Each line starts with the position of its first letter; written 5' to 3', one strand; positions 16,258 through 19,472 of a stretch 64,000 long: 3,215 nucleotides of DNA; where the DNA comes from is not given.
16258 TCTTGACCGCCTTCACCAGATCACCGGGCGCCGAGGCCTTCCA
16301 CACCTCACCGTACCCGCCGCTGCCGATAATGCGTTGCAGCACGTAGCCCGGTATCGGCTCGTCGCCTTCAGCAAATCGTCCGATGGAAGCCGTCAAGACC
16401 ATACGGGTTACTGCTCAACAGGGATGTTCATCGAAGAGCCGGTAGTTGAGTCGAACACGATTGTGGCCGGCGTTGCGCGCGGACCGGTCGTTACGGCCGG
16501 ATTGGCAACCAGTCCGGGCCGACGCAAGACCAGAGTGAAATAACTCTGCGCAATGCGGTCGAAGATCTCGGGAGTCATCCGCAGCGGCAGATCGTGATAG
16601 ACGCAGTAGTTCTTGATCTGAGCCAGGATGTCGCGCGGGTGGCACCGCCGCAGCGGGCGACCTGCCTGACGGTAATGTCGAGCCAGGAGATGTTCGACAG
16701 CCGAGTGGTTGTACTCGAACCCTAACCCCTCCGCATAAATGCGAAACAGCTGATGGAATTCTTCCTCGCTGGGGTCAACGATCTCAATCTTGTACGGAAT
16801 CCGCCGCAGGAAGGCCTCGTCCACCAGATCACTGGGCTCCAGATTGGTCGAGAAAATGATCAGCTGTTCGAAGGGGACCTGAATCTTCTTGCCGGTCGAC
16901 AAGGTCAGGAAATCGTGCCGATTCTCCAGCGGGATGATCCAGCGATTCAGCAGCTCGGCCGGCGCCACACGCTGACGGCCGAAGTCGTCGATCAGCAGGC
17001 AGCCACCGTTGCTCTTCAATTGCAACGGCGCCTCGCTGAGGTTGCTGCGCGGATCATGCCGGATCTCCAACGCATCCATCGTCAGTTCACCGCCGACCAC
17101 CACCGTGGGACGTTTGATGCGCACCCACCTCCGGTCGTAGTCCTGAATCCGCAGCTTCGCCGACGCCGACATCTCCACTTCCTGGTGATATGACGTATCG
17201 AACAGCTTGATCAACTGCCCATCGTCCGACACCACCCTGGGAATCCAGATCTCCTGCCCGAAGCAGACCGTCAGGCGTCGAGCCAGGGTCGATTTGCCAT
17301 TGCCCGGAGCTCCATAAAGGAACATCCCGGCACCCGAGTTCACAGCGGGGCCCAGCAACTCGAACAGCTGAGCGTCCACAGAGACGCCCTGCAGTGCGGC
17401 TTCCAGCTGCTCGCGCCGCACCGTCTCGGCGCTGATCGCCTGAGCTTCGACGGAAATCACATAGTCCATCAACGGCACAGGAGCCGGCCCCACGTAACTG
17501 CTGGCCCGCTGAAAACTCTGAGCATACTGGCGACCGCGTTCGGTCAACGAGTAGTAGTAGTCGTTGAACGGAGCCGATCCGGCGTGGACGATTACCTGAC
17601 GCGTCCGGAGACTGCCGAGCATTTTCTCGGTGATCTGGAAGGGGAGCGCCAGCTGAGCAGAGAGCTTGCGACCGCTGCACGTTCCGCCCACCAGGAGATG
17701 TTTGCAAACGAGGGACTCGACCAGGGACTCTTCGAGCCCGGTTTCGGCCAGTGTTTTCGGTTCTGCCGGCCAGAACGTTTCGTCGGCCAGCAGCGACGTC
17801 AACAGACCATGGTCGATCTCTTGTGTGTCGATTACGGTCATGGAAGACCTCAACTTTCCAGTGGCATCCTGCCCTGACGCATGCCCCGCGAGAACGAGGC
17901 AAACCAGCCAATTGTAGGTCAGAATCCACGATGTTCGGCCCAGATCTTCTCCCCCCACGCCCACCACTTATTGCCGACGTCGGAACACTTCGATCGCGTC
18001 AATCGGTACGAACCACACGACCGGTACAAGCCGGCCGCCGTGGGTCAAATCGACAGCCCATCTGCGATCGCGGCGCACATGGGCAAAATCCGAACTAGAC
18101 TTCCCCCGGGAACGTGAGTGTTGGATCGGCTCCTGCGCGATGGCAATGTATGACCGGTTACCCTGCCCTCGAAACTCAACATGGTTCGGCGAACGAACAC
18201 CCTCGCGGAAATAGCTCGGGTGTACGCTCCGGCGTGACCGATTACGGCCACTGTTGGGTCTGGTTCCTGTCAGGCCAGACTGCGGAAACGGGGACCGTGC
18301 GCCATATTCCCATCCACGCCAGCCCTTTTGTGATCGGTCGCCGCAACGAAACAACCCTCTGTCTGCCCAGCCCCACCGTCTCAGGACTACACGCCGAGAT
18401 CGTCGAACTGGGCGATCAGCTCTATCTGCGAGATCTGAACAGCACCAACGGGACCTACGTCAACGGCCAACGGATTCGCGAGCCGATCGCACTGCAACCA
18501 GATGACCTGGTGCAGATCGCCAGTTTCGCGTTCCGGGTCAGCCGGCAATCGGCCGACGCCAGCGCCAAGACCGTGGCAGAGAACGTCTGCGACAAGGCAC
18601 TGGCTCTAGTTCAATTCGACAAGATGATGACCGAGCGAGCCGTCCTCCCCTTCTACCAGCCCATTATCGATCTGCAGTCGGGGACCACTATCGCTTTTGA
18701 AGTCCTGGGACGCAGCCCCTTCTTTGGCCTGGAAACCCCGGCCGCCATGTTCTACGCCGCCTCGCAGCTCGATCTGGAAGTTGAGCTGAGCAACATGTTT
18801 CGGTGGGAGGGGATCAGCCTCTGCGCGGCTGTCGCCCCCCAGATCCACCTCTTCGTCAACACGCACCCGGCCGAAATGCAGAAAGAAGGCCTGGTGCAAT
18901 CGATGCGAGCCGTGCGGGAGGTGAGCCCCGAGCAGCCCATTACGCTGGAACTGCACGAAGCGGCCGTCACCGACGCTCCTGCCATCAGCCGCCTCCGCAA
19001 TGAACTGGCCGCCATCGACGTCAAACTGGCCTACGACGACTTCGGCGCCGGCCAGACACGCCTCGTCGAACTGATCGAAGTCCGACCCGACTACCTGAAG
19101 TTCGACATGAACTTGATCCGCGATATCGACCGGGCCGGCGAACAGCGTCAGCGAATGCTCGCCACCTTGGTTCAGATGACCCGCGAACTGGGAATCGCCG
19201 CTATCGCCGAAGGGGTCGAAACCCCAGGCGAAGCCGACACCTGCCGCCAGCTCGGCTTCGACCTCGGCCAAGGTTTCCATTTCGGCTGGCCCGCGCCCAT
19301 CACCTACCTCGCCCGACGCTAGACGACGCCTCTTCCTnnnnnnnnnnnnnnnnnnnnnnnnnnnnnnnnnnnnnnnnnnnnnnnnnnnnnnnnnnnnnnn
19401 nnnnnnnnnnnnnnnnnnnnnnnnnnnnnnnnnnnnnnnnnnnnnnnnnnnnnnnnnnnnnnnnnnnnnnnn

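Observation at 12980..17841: Operon of an AAA+ ATPase and a Ser/Thr kinase fused to a tubulin/FtsZ-like GTPase-signature domain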

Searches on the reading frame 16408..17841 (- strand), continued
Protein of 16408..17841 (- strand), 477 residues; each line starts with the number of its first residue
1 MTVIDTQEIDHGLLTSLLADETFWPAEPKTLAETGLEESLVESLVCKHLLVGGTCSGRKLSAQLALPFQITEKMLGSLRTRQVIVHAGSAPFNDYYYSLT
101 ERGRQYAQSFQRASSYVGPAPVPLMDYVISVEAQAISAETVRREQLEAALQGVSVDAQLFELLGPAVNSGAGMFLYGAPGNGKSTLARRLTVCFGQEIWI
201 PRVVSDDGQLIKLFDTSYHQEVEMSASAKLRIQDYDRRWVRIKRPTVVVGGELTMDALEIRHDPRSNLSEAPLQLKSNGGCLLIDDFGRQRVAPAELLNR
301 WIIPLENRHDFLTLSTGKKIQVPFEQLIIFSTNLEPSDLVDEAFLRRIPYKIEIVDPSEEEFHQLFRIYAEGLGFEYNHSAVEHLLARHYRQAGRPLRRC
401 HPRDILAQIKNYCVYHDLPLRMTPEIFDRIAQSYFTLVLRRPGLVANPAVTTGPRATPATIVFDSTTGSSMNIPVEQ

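Call 64: predict_structure(alignment_id=A2)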
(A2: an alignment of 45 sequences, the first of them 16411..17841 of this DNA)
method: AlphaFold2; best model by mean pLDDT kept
length: 477 residues; sequences in the alignment: 45
mean_pLDDT: 89.2   pTM: 0.83
mean pLDDT of the five models: 89.2, 88.6, 88.5, 88.0, 87.8
residues with pLDDT >= 90: 396; 70-90: 16; 50-70: 14; < 50: 51
segments of 3 or more residues with pLDDT < 50: 1-8, 10-20, 449-477
pLDDT, mean of each block of 10 residues (from residue 1): 41 46 89 98 98 98 98 98 98 97 98 97 98 94 95 92 97 97 96 92 97 98 82 86 97 95 97 98 96 95 96 98 98 97 96 97 96 97 98 96 98 98 97 77 51 45 38 39
secondary structure, 60 per line:
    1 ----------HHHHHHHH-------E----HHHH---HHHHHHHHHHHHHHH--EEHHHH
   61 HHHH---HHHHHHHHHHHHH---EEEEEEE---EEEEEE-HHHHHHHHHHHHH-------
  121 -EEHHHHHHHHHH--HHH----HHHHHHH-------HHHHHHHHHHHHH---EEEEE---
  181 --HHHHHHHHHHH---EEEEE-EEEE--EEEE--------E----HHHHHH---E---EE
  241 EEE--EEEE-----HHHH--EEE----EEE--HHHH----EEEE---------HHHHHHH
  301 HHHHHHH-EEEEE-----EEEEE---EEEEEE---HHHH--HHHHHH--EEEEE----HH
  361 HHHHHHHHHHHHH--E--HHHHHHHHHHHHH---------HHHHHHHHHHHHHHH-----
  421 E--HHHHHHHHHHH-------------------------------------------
elements in order: H11-18 H31-34 H38-52 H57-64 H68-80 E84-90 E94-99 H101-113 H124-133 H143-149 H157-169 E173-177 H183-193 E197-201 E203-206 E209-212 H226-231 E239-243 E246-249 H255-258 E261-263 E268-270 H273-276 E281-284 H294-307 E309-313 E319-323 E327-332 H336-339 H342-347 E350-354 H359-373 H379-391 H401-415 H424-434

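Call 66: search_protein_families(library=pfam, proteins=[P0242, P0244, P0243, P0249, P0263, P0292, P0295, P0273, P0338, P0319], max_evalue=0.0001)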
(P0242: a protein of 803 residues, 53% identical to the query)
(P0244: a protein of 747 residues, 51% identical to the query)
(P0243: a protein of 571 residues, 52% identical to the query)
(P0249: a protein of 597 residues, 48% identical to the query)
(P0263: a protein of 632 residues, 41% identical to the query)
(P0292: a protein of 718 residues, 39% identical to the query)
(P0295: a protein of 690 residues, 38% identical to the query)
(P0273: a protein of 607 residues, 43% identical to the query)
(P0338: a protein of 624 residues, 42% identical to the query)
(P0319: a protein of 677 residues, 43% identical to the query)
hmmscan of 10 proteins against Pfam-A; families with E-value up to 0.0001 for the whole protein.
P0242 (803 aa): 1 family
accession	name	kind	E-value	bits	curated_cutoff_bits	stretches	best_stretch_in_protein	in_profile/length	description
PF08668.18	HDOD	-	8.7e-38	130.2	22.9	1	61-247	5-193/196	HDOD domain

P0244 (747 aa): 0 families

P0243 (571 aa): 0 families

P0249 (597 aa): 0 families

P0263 (632 aa): 0 families

P0292 (718 aa): 2 families
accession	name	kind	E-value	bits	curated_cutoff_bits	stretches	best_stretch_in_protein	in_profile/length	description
PF00498.31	FHA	-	1.3e-14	54.8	20.7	1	23-85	1-65/67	FHA domain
PF16697.10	Yop-YscD_cpl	-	1.5e-09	38.4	33.2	1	14-90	10-87/94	Inner membrane component of T3SS, cytoplasmic domain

P0295 (690 aa): 2 families
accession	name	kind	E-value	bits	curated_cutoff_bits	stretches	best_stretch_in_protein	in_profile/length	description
PF00498.31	FHA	-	1.5e-09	38.6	20.7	1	24-86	2-66/67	FHA domain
PF16697.10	Yop-YscD_cpl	-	9.7e-05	23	33.2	0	15-90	11-87/94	Inner membrane component of T3SS, cytoplasmic domain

P0273 (607 aa): 0 families

P0338 (624 aa): 1 family
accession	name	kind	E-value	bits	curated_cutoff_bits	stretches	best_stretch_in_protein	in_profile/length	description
PF13191.12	AAA_16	-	2e-05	25.6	32.6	1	338-485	21-152/167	AAA ATPase domain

P0319 (677 aa): 2 families
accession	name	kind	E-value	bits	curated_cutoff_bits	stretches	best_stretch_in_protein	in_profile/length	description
PF00004.35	AAA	-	7.8e-06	26.8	21.2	1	206-232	1-27/131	ATPase family associated with various cellular activities (AAA)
PF13191.12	AAA_16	-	2.1e-05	25.5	32.6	0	201-342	22-152/167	AAA ATPase domain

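Call 68: find_encoding_contigs(protein=P0292, flank=6000, max_places=3)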
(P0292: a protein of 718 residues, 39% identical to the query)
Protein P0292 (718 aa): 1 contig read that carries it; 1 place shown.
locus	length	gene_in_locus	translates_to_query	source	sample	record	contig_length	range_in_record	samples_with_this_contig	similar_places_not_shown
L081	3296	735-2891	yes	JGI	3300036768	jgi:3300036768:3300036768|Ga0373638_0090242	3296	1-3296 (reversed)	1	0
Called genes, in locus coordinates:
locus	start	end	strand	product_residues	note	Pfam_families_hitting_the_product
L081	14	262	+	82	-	-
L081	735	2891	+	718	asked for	PF00498:FHA, PF16697:Yop-YscD_cpl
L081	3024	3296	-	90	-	?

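Call 70: find_encoding_contigs(protein=P0268, flank=7000, max_places=3)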
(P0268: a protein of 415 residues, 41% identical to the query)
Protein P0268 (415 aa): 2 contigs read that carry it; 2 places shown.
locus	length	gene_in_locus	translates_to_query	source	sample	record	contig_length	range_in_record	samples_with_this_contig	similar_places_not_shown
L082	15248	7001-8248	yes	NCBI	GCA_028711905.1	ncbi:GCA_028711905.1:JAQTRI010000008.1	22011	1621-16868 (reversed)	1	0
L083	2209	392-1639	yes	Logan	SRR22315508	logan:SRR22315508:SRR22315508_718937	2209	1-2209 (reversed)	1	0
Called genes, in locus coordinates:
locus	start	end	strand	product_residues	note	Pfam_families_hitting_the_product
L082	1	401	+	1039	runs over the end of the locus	-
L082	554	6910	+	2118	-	-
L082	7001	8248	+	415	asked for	-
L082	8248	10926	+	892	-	PF04055:Radical_SAM (weak), PF13186:SPASM (weak)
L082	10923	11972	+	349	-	PF13477:Glyco_trans_4_2, PF13439:Glyco_transf_4, PF13579:Glyco_trans_4_4, PF00534:Glycos_transf_1, PF13692:Glyco_trans_1_4, PF13524:Glyco_trans_1_2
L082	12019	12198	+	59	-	-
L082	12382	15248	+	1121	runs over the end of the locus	PF13646:HEAT_2 (faint), PF00069:Pkinase, PF07714:PK_Tyr_Ser-Thr, PF03109:ABC1 (weak)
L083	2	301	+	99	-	?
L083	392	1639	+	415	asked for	-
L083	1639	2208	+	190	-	?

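Call 71: find_encoding_contigs(protein=P0355, flank=7000, max_places=3)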
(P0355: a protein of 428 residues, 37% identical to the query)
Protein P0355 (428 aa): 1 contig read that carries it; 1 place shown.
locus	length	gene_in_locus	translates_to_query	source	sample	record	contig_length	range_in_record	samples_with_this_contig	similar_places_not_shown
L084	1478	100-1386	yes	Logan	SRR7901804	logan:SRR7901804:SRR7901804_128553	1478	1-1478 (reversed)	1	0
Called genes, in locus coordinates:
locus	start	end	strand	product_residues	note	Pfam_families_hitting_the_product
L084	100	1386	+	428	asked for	-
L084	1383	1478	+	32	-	?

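Call 72: search_protein_families(library=pfam, proteins=[L082:8248-10926:+, L082:554-6910:+, L083:1639-2208:+], max_evalue=0.1)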
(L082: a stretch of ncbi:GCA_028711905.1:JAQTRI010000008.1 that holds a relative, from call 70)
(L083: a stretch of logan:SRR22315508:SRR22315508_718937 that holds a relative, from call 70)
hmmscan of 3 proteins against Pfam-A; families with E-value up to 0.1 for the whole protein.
L082:8248-10926:+ (892 aa): 6 families
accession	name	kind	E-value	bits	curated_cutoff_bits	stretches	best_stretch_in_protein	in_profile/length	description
PF13186.11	SPASM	-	2e-07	31.7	21.5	1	287-353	1-66/67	Iron-sulfur cluster-binding domain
PF04055.27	Radical_SAM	-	1.3e-06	29.1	29.5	1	13-117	3-100/166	Radical SAM superfamily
PF13432.12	TPR_16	-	0.00025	21.9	32.7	0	836-877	4-45/65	Tetratricopeptide repeat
PF14559.12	TPR_19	-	0.00074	20.2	25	0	458-506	14-66/68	Tetratricopeptide repeat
PF20308.4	TPR-S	-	0.0087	17.1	27.6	0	463-511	15-63/102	Tetratricopeptide Repeats-Sensor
PF12895.13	ANAPC3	-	0.055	14.2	27.2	0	765-814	29-79/82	Anaphase-promoting complex, cyclosome, subunit 3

L082:554-6910:+ (2118 aa): 0 families

L083:1639-2208:+ (190 aa): 1 family
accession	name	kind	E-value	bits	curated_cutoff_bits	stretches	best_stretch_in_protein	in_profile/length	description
PF04055.27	Radical_SAM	-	2e-07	31.7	29.5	1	13-136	3-114/166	Radical SAM superfamily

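Call 74: find_encoding_contigs(protein=P0171, flank=6000, max_places=2)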
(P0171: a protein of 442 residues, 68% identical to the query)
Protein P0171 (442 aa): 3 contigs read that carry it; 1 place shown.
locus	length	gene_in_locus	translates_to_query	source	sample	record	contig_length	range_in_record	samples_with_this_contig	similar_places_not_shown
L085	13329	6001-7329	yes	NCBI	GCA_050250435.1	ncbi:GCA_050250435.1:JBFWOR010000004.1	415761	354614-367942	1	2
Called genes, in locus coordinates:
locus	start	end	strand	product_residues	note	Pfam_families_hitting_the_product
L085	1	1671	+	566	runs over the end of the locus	PF02885:Glycos_trans_3N, PF00591:Glycos_transf_3, PF07831:PYNP_C, PF08211:dCMP_cyt_deam_2, PF00383:dCMP_cyt_deam_1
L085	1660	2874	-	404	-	PF01773:Nucleos_tra2_N, PF07670:Gate, PF07662:Nucleos_tra2_C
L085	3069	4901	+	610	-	PF02878:PGM_PMM_I, PF02879:PGM_PMM_II, PF02880:PGM_PMM_III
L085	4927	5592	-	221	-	PF14681:UPRTase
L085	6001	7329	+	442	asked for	-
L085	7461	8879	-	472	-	PF00072:Response_reg (weak), PF00571:CBS (faint), PF00990:GGDEF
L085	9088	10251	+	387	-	PF16697:Yop-YscD_cpl, PF00498:FHA, PF00563:EAL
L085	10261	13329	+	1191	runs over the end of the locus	PF00069:Pkinase, PF07714:PK_Tyr_Ser-Thr, PF13809:Tubulin_2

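Call 75: find_encoding_contigs(protein=P0191, flank=6000, max_places=2)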
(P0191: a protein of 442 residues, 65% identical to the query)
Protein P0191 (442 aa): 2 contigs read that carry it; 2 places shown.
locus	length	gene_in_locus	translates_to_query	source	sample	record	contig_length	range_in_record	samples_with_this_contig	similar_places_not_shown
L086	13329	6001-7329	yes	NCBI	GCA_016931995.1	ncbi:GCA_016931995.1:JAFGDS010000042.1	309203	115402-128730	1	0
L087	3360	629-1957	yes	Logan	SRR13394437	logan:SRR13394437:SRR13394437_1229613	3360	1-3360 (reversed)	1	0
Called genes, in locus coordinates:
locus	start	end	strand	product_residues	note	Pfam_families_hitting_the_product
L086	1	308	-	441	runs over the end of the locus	PF00404:Dockerin_1, PF07589:PEP_exosort_dom (weak)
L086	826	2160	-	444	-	PF13527:Acetyltransf_9, PF00583:Acetyltransf_1 (faint), PF13508:Acetyltransf_7 (weak)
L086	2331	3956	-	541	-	-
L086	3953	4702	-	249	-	PF00535:Glycos_transf_2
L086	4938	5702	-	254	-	PF01135:PCMT, PF00398:RrnaAD, PF13649:Methyltransf_25, PF13847:Methyltransf_31 (weak), PF08241:Methyltransf_11 (weak)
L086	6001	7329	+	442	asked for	-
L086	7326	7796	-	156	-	-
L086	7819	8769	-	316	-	PF07963:N_methyl (weak), PF07596:SBP_bac_10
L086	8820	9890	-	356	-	PF04616:Glyco_hydro_43 (weak), PF22847:Glyco_hydro_43_rel (faint)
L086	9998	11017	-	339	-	PF13385:Laminin_G_3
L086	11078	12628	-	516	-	PF04773:FecR (weak)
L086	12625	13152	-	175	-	PF04542:Sigma70_r2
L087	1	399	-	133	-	?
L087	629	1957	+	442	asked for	-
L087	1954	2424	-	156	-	-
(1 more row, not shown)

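Call 76: find_encoding_contigs(protein=P0222, flank=6000, max_places=2)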
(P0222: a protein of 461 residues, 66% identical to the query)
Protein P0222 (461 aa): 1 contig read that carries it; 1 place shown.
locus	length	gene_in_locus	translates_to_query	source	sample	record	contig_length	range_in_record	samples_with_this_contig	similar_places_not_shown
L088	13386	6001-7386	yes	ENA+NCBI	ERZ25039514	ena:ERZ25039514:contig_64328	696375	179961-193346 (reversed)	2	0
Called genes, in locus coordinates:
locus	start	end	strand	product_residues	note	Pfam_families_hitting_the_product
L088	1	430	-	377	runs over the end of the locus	-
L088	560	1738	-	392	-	PF00884:Sulfatase, PF16347:SGSH_C, PF14707:Sulfatase_C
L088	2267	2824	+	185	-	PF01839:FG-GAP (faint), PF13517:FG-GAP_3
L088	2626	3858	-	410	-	-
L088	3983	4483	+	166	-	PF00326:Peptidase_S9, PF22244:GCE_fung (faint)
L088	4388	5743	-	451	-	PF16697:Yop-YscD_cpl (weak), PF00498:FHA, PF00563:EAL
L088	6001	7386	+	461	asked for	-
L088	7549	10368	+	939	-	PF00069:Pkinase, PF07714:PK_Tyr_Ser-Thr, PF13809:Tubulin_2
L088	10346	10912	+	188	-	-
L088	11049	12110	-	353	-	PF12706:Lactamase_B_2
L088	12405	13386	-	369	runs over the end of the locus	PF08450:SGL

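Call 77: find_encoding_contigs(protein=P0227, flank=6000, max_places=2)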
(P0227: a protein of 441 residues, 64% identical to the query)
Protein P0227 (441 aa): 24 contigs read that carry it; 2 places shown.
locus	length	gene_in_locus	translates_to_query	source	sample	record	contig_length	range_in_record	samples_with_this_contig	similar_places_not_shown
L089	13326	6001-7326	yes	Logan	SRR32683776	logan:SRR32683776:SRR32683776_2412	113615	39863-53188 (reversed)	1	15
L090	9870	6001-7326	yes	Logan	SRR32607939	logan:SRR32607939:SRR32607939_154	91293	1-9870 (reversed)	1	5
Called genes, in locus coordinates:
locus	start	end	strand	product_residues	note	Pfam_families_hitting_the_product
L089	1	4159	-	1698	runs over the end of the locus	PF06439:3keto-disac_hyd, PF06283:ThuA, PF08305:NPCBM, PF23500:DUF7133, PF07995:GSDH (weak), PF13646:HEAT_2 (faint), PF00034:Cytochrom_C (faint)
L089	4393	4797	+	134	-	-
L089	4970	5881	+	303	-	PF01488:Shikimate_DH (weak), PF03446:NAD_binding_2, PF03807:F420_oxidored (weak), PF14833:NAD_binding_11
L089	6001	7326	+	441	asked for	-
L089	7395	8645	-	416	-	PF00953:Glycos_transf_4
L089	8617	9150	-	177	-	PF14385:DUF4416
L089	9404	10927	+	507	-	PF00587:tRNA-synt_2b, PF03129:HGTP_anticodon, PF09180:ProRS-C_1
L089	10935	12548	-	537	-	PF01425:Amidase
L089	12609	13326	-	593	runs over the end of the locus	-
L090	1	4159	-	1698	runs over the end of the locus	PF06439:3keto-disac_hyd, PF06283:ThuA, PF08305:NPCBM, PF23500:DUF7133, PF07995:GSDH (weak), PF13646:HEAT_2 (faint), PF00034:Cytochrom_C (faint)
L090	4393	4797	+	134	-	-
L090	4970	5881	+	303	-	PF01488:Shikimate_DH (weak), PF03446:NAD_binding_2, PF03807:F420_oxidored (weak), PF14833:NAD_binding_11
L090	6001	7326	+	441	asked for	-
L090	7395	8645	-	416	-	PF00953:Glycos_transf_4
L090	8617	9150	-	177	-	PF14385:DUF4416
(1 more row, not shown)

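Call 95: find_encoding_contigs(protein=P0121, flank=8000, max_places=2)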
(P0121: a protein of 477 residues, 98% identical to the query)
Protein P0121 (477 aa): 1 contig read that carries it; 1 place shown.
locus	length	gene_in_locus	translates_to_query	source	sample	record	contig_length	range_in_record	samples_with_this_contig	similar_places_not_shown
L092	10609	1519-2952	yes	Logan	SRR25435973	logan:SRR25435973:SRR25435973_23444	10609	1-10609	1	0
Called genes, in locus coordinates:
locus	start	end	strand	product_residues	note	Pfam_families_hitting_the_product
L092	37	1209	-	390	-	PF16697:Yop-YscD_cpl (weak), PF00498:FHA, PF00563:EAL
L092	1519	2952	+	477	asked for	-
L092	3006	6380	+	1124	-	PF00069:Pkinase, PF07714:PK_Tyr_Ser-Thr, PF13809:Tubulin_2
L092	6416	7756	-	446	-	PF04413:Glycos_transf_N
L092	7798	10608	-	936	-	?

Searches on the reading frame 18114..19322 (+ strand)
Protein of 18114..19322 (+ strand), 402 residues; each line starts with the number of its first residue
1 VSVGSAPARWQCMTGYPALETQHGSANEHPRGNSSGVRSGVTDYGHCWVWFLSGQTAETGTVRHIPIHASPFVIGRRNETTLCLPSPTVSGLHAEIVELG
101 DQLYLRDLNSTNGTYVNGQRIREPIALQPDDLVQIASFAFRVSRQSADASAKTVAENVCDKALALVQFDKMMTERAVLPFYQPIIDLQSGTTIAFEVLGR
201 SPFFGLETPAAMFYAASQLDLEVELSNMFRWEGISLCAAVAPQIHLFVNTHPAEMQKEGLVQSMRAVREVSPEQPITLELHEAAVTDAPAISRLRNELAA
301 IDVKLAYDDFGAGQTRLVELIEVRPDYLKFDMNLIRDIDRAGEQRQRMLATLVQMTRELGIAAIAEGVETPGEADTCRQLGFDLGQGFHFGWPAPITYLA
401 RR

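Call 36: search_protein_families(library=pfam, proteins=[window:18114-19322:+], max_evalue=0.001)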
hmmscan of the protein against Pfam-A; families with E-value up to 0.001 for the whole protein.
window:18114-19322:+ (402 aa): 3 families
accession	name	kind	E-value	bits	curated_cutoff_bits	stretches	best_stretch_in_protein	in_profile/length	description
PF00563.25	EAL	-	5e-37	127.9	31.3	1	171-391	7-234/236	EAL domain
PF00498.31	FHA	-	5.1e-19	68.9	20.7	1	73-135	2-66/67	FHA domain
PF16697.10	Yop-YscD_cpl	-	5.1e-08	33.5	33.2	1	64-145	11-93/94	Inner membrane component of T3SS, cytoplasmic domain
